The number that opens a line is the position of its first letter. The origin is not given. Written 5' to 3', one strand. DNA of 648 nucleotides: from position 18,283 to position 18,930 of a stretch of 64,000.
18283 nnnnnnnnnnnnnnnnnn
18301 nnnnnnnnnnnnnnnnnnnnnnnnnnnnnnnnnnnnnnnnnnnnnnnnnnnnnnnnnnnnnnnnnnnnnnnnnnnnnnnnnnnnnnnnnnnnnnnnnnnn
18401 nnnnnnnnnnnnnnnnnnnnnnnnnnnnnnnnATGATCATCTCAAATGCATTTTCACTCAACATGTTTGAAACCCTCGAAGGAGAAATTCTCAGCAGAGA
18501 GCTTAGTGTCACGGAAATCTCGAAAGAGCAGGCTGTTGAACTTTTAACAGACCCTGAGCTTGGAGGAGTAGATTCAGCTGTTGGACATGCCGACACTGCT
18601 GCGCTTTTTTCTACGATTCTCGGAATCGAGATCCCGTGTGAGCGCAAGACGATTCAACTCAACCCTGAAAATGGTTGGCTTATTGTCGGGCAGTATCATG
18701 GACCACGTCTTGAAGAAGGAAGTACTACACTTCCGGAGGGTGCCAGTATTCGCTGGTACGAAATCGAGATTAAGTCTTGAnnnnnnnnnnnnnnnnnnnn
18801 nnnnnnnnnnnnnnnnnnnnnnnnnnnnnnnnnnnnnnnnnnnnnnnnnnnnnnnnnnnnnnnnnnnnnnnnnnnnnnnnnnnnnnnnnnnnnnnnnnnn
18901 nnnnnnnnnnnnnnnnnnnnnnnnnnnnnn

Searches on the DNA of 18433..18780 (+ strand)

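Call 94: search_rna_families(sources=[L124, L128, L125, L139, L132], threshold=evalue, max_evalue=1)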
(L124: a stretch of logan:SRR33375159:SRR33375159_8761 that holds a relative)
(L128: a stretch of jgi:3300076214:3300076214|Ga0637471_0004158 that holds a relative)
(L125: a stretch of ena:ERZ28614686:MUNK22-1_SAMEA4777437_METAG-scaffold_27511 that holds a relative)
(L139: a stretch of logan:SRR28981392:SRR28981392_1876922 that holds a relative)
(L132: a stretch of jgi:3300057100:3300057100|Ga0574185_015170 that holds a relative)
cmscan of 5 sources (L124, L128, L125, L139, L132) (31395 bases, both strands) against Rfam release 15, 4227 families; matches with E-value up to 1: 21.
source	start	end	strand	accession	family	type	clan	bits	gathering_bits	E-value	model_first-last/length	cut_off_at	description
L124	7076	7159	+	RF00023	tmRNA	Gene;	CL00001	76.5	47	2.9e-28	1-374/374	no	transfer-messenger RNA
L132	678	760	+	RF00023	tmRNA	Gene;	CL00001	68.8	47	5.4e-25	1-374/374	no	transfer-messenger RNA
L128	5540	5607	+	RF00023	tmRNA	Gene;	CL00001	62.8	47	1.8e-22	1-374/374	no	transfer-messenger RNA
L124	4287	4347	+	RF03160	twister-P1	Gene; ribozyme;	CL00120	60.9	67.2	1.4e-11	1-68/68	no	type-P1 twister ribozyme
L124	5578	5641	+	RF03160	twister-P1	Gene; ribozyme;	CL00120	55.7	67.2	4.1e-10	1-68/68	no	type-P1 twister ribozyme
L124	6064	6134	+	RF03160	twister-P1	Gene; ribozyme;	CL00120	49.6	67.2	2.4e-08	1-68/68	no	type-P1 twister ribozyme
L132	1501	1555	+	RF00008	Hammerhead_3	Gene; ribozyme;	CL00010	45.2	48.5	5.5e-07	1-54/54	no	Hammerhead ribozyme (type III)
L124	7650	7704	+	RF00008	Hammerhead_3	Gene; ribozyme;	CL00010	45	48.5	6.6e-07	1-54/54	no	Hammerhead ribozyme (type III)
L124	10644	10698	+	RF00008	Hammerhead_3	Gene; ribozyme;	CL00010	42.1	48.5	4.3e-06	1-54/54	no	Hammerhead ribozyme (type III)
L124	3812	3866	+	RF00008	Hammerhead_3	Gene; ribozyme;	CL00010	40.6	48.5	1.1e-05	1-54/54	no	Hammerhead ribozyme (type III)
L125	337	391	+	RF00008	Hammerhead_3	Gene; ribozyme;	CL00010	37.5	48.5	8.6e-05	1-54/54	no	Hammerhead ribozyme (type III)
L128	1026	1091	+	RF00008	Hammerhead_3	Gene; ribozyme;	CL00010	37.4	48.5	9.1e-05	1-54/54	no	Hammerhead ribozyme (type III)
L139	1480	1527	+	RF00008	Hammerhead_3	Gene; ribozyme;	CL00010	31.9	48.5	0.0033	1-48/54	3'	Hammerhead ribozyme (type III)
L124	7122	7223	+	RF04321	tmRNA_permuted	Gene;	-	29.6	47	0.018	26-118/213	no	permuted transfer-messenger RNA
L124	11089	11159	+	RF00008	Hammerhead_3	Gene; ribozyme;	CL00010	29.5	48.5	0.015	1-54/54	no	Hammerhead ribozyme (type III)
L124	9849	9909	+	RF00008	Hammerhead_3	Gene; ribozyme;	CL00010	28.3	48.5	0.034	4-51/54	no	Hammerhead ribozyme (type III)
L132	1579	1635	-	RF04133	MIR2646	Gene; miRNA;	-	26.9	245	0.045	1-256/256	no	MIR2646 microRNA precursor family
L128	6417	6495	+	RF00019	Y_RNA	Gene;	-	25.8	38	0.31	1-96/96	no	Y RNA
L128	6410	6484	-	RF00838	mir-252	Gene; miRNA;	CL00135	25.7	45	0.51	1-77/77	no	mir-252 microRNA precursor family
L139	1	32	+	RF00008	Hammerhead_3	Gene; ribozyme;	CL00010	24.5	48.5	0.4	19-54/54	5'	Hammerhead ribozyme (type III)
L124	3114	3167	-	RF03046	Pseudomonadales-1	Gene; sRNA;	-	23.4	68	0.12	84-139/164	no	Pseudomonadales-1 RNA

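Call 96: search_rna_families(source=L124, start=4200, end=7300, threshold=evalue, max_evalue=0.001, show_alignments=5)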
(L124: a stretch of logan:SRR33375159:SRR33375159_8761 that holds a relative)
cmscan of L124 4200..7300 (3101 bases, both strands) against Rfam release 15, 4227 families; matches with E-value up to 0.001: 4.
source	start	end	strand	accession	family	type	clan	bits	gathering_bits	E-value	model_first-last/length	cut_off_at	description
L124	7076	7159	+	RF00023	tmRNA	Gene;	CL00001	76.5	47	2.9e-29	1-374/374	no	transfer-messenger RNA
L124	4287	4347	+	RF03160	twister-P1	Gene; ribozyme;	CL00120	60.9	67.2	1.4e-12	1-68/68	no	type-P1 twister ribozyme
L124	5578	5641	+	RF03160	twister-P1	Gene; ribozyme;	CL00120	55.7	67.2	4.1e-11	1-68/68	no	type-P1 twister ribozyme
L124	6064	6134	+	RF03160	twister-P1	Gene; ribozyme;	CL00120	49.6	67.2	2.3e-09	1-68/68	no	type-P1 twister ribozyme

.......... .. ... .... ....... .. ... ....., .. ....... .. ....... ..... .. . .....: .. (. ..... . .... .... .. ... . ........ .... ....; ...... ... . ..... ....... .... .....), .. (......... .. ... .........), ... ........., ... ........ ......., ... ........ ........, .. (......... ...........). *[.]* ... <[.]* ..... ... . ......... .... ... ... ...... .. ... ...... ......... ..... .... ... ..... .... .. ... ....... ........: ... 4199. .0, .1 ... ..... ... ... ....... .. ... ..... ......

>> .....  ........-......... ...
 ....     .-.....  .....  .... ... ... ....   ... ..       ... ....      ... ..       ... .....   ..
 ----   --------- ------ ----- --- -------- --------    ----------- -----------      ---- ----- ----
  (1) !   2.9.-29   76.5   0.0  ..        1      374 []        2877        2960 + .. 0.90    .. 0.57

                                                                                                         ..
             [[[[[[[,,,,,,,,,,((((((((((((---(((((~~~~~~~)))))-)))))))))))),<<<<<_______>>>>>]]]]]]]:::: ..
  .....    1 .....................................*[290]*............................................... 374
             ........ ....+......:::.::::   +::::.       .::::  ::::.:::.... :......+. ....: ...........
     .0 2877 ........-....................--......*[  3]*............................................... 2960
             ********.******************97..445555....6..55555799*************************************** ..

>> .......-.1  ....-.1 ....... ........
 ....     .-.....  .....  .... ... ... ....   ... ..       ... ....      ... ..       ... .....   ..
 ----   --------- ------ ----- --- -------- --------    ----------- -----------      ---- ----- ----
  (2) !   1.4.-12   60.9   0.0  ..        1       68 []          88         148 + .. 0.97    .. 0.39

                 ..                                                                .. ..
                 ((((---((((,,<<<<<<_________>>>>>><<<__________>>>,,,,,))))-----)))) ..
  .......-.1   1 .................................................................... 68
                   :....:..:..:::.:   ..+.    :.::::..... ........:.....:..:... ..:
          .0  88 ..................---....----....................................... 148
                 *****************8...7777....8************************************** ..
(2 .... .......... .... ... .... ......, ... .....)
